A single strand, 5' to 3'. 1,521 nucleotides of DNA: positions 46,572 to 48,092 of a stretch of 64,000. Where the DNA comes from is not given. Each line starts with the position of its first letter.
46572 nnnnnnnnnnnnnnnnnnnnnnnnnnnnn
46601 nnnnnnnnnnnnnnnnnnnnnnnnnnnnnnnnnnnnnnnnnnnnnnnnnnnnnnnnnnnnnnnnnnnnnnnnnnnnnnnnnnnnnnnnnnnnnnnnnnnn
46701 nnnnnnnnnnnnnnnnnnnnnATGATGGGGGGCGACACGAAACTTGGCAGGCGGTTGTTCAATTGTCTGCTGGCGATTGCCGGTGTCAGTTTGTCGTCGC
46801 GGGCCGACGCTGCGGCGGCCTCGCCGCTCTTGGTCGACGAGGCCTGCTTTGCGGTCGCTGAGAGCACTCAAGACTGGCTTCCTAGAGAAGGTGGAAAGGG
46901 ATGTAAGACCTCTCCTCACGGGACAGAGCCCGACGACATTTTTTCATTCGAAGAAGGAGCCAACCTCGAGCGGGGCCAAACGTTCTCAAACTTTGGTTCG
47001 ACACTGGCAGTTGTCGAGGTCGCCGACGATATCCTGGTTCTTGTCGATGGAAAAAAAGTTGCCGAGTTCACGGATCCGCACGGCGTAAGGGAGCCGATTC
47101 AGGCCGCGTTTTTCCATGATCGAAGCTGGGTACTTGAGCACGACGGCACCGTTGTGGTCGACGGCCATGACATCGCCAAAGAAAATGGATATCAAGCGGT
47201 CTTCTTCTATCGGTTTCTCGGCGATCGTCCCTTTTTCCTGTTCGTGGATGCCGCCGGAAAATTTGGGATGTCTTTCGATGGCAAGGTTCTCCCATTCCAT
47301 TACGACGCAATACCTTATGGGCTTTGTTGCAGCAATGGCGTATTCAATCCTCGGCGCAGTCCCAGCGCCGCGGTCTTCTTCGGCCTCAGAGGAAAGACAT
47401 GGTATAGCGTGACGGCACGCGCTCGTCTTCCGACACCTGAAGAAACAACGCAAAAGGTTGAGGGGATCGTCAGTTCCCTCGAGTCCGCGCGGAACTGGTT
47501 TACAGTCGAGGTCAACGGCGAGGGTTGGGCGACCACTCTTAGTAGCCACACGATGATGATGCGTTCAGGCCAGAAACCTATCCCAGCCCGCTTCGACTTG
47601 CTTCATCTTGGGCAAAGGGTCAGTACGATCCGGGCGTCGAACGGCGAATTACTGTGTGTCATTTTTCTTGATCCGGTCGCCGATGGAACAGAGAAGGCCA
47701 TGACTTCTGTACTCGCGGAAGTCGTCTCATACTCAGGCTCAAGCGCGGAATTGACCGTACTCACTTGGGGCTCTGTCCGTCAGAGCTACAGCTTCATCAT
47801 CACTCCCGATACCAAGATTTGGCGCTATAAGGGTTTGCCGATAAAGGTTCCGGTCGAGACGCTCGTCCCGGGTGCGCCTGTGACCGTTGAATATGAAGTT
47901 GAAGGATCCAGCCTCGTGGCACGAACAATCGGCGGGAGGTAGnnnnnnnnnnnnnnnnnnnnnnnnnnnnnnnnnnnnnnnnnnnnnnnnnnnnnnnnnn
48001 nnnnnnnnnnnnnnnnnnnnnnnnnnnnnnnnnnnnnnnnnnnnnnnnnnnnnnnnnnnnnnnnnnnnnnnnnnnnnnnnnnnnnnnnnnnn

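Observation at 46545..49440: Lower-GC islet next to tRNA-Ala encoding an exported protein and a DUF4143 AAA ATPase, with no integrase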

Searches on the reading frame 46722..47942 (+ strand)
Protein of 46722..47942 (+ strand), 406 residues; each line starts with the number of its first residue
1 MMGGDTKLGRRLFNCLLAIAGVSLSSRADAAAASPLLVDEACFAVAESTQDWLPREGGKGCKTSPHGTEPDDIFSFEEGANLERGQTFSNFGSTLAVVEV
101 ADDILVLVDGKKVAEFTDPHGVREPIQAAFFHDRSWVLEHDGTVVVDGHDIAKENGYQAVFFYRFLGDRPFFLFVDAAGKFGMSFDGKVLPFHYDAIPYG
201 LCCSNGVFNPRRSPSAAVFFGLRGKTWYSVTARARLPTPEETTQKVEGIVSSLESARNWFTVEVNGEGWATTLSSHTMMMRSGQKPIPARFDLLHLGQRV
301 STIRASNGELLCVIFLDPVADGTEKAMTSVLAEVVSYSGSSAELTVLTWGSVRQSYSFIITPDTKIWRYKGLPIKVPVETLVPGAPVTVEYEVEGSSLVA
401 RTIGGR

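Call 9: search_protein_families(library=pfam, proteins=[window:46722-47942:+], max_evalue=0.01)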
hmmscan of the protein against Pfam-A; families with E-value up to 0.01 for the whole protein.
window:46722-47942:+ (406 aa): 0 families

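Call 11: find_homologous_proteins(query=window:46722-47942:+, max_evalue=0.001)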
Query window:46722-47942:+ (406 aa): 1 proteins with E <= 0.001 among 8000 candidates.
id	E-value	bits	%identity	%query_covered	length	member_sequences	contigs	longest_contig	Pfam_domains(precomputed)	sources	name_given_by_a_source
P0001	7.9e-275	929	100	100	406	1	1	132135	-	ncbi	ncbi:MAG: hypothetical protein ACHQ51_01200 [Elusimicrobiota bacterium]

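Call 14: search_protein_families(library=padloc, proteins=[window:46722-47942:+], max_evalue=0.01)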
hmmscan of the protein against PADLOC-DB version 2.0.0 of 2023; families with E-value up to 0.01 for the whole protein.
window:46722-47942:+ (406 aa): 0 families

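Call 15: search_protein_families(library=ncbifam, proteins=[window:46722-47942:+], max_evalue=0.01)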
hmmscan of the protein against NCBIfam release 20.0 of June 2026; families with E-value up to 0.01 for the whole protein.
window:46722-47942:+ (406 aa): 0 families

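Call 16: find_encoding_contigs(protein=P0001, flank=10000, max_places=3)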
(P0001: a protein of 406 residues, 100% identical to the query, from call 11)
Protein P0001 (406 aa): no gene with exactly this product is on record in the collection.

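Call 21: search_protein_representatives(protein=window:46722-47942:+)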
Query: 406 residues. Proteins with E-value up to 0.001 (for the whole library): 628; up to 1e-10: 236; up to 1e-30: 3. The best 150 are listed.
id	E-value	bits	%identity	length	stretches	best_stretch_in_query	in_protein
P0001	2.5e-275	928.8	100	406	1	1-406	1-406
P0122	2.3e-39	151.7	38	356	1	37-261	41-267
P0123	1.8e-34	135.6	55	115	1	116-228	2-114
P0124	1.1e-30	123.1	38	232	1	57-236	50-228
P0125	5.1e-27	111.1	43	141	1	106-233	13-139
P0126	2.1e-26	109.1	36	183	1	89-234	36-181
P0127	4.5e-20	88.2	35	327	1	96-230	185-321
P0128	1.4e-19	86.5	44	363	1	133-234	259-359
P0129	1.9e-19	86.1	39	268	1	102-231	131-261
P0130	2.3e-19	85.9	37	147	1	106-241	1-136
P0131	2.7e-19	85.6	41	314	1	118-232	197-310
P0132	6.0e-19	84.5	38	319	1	106-232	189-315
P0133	7.6e-19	84.1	38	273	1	104-232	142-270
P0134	7.2e-18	80.9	36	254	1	106-232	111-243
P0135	7.9e-18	80.8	43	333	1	128-232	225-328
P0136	1.2e-17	80.2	32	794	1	47-230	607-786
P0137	2.0e-17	79.5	31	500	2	142-246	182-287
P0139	3.0e-17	78.9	42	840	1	117-230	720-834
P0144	5.1e-17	78.1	41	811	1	110-232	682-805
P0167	1.2e-15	73.7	35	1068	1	104-230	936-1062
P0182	5.7e-15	71.4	36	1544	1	106-231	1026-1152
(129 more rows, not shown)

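Call 22: search_protein_families(library=pfam, proteins=[P0122, P0124, P0127, P0128, P0136, P0139, P0144, P0167, P0182, P0137], max_evalue=0.01)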
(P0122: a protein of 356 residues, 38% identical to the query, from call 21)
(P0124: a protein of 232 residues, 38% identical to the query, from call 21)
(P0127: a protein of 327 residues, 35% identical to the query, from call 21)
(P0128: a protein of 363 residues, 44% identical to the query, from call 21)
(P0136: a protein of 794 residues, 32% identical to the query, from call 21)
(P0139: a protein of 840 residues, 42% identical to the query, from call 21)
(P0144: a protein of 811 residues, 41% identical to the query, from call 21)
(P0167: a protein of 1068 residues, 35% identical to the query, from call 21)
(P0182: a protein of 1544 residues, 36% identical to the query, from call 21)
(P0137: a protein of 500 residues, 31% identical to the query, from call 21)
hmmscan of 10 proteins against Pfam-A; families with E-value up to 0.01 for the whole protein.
P0122 (356 aa): 0 families

P0124 (232 aa): 0 families

P0127 (327 aa): 1 family
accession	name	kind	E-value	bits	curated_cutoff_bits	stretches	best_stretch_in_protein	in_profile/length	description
PF08139.17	LPAM_1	-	0.0096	16.8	20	0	1-17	1-17/18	Prokaryotic membrane lipoprotein lipid attachment site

P0128 (363 aa): 0 families

P0136 (794 aa): 1 family
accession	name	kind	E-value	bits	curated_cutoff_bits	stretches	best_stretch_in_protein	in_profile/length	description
PF13490.11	zf-HC2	-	0.00077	19.9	22.2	1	9-40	4-35/35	Putative zinc-finger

P0139 (840 aa): 1 family
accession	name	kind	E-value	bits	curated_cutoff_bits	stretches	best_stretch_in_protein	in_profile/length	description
PF07676.18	PD40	-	2.1e-11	43.9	20.9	2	241-262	8-26/38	WD40-like Beta Propeller Repeat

P0144 (811 aa): 2 families
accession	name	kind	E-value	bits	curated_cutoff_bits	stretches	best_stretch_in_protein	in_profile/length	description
PF07676.18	PD40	-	7.6e-16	58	20.9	1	348-371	4-27/38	WD40-like Beta Propeller Repeat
PF00930.27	DPPIV_N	-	2e-09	37.1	22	0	71-99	55-83/354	Dipeptidyl peptidase IV (DPP IV) N-terminal region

P0167 (1068 aa): 1 family
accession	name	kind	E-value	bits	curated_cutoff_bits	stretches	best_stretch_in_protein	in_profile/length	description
PF13490.11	zf-HC2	-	6.4e-06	26.6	22.2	1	7-38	3-34/35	Putative zinc-finger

P0182 (1544 aa): 8 families
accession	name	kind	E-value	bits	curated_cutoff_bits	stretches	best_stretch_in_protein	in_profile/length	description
PF14870.12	PSII_BNR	-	7.7e-14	52.1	27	2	1437-1539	39-137/303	Photosynthesis system II assembly factor YCF48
PF07676.18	PD40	-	2.1e-12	47.1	20.9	0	640-654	12-26/38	WD40-like Beta Propeller Repeat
PF13490.11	zf-HC2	-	4.3e-11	43.1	22.2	1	3-37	1-35/35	Putative zinc-finger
PF15902.12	Sortilin-Vps10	-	6.1e-10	38.9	33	0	1223-1343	3-115/446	Sortilin, neurotensin receptor 3,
PF13088.12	BNR_2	-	4.1e-09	36.6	31.4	1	1221-1303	186-263/277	BNR repeat-like domain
PF02012.26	BNR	-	0.0001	22.2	27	0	1385-1395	1-11/12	BNR/Asp-box repeat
PF00930.27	DPPIV_N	-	0.00039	19.7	22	0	356-395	24-61/354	Dipeptidyl peptidase IV (DPP IV) N-terminal region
PF02897.21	Peptidase_S9_N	-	0.00054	19.3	24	0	163-240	130-209/414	Prolyl oligopeptidase, N-terminal beta-propeller domain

P0137 (500 aa): 0 families

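Call 31: find_homologous_proteins(query=A2, max_evalue=0.00001)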
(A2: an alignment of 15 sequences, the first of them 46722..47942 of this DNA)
Query A2 (15 sequences) (406 aa, profile of the alignment): 2 proteins with E <= 0.00001 among 8000 candidates.
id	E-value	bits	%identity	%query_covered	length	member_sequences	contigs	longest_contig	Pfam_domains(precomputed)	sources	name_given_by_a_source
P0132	8.6e-91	322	38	31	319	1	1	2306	-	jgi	jgi:hypothetical protein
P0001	2.3e-67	246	100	100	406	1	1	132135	-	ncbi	ncbi:MAG: hypothetical protein ACHQ51_01200 [Elusimicrobiota bacterium]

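Call 32: list_cluster_members(proteins=[P0122, P0123, P0124, P0125, P0126, P0127, P0128, P0129, P0136, P0139])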
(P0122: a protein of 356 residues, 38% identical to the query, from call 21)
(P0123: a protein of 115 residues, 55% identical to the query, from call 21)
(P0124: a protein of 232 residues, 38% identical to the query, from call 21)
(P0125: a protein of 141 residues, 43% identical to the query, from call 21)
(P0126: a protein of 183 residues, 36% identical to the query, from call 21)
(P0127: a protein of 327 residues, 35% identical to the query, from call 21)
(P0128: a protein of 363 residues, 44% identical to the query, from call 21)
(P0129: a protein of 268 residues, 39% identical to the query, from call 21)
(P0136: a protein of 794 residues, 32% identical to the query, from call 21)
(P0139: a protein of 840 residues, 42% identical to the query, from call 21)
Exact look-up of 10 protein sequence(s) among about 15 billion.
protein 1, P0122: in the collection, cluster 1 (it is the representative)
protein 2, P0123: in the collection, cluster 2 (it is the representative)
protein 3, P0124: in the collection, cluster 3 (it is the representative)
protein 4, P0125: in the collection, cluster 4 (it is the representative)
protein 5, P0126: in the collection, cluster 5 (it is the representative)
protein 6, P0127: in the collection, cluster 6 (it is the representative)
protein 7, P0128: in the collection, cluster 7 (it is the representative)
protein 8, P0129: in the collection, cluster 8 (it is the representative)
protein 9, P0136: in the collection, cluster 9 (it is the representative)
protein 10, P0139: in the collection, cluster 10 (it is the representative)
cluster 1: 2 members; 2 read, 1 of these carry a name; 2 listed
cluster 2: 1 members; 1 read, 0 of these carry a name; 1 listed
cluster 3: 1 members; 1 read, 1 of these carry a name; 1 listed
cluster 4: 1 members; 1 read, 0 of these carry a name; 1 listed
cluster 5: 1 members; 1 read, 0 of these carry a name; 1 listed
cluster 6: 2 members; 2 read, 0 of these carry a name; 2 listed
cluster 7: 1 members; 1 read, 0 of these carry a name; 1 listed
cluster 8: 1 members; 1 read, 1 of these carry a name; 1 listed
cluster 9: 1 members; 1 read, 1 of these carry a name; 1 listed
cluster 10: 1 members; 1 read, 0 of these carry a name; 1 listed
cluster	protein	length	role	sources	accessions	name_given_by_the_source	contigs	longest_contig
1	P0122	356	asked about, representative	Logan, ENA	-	-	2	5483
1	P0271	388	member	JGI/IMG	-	hypothetical protein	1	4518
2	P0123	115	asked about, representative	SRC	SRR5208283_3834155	-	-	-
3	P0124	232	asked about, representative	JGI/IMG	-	hypothetical protein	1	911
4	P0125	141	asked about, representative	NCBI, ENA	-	-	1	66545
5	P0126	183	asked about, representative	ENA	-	-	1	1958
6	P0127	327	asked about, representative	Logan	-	-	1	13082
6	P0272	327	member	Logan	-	-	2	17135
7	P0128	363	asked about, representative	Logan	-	-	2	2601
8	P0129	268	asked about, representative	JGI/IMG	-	hypothetical protein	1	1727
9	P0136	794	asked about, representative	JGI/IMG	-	hypothetical protein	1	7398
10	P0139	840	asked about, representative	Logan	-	-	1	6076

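Call 33: find_encoding_contigs(protein=P0125, flank=6000, max_places=2)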
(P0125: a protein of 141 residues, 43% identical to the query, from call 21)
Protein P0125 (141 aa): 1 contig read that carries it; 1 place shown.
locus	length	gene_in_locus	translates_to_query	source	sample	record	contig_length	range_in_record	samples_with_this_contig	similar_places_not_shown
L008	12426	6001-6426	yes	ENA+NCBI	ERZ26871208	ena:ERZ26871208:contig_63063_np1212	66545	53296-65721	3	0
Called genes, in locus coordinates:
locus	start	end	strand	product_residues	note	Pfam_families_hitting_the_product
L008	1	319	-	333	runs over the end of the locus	-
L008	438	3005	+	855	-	PF18130:ATPgrasp_N, PF13535:ATP-grasp_4, PF15632:ATPgrasp_Ter (weak), PF18603:LAL_C2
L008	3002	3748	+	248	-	PF02517:Rce1-like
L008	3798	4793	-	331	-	-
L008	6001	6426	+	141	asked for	-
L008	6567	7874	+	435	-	PF04389:Peptidase_M28, PF01546:Peptidase_M20 (weak)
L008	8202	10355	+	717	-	-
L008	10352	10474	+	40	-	-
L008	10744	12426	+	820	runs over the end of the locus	-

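Call 34: find_encoding_contigs(protein=P0122, flank=6000, max_places=2)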
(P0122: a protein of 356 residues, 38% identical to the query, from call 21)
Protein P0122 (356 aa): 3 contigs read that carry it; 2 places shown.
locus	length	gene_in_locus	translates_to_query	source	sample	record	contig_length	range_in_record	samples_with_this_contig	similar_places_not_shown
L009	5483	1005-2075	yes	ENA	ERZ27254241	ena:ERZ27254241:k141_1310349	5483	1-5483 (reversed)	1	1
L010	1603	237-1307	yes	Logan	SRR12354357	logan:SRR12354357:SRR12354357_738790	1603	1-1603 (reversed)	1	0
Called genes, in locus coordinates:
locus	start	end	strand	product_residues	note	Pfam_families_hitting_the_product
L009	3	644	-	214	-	?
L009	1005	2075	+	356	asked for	-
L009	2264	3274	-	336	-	PF13495:Phage_int_SAM_4 (faint), PF02899:Phage_int_SAM_1, PF00589:Phage_integrase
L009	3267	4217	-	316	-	PF00589:Phage_integrase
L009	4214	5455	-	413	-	PF02899:Phage_int_SAM_1 (faint), PF13495:Phage_int_SAM_4 (faint), PF00589:Phage_integrase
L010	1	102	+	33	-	?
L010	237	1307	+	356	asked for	-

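Call 55: search_solved_structures(query=A2, max_evalue=1)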
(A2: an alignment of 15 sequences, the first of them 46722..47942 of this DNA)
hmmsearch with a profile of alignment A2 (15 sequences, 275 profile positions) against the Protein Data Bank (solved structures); distinct sequences matched with E-value up to 1: 0.
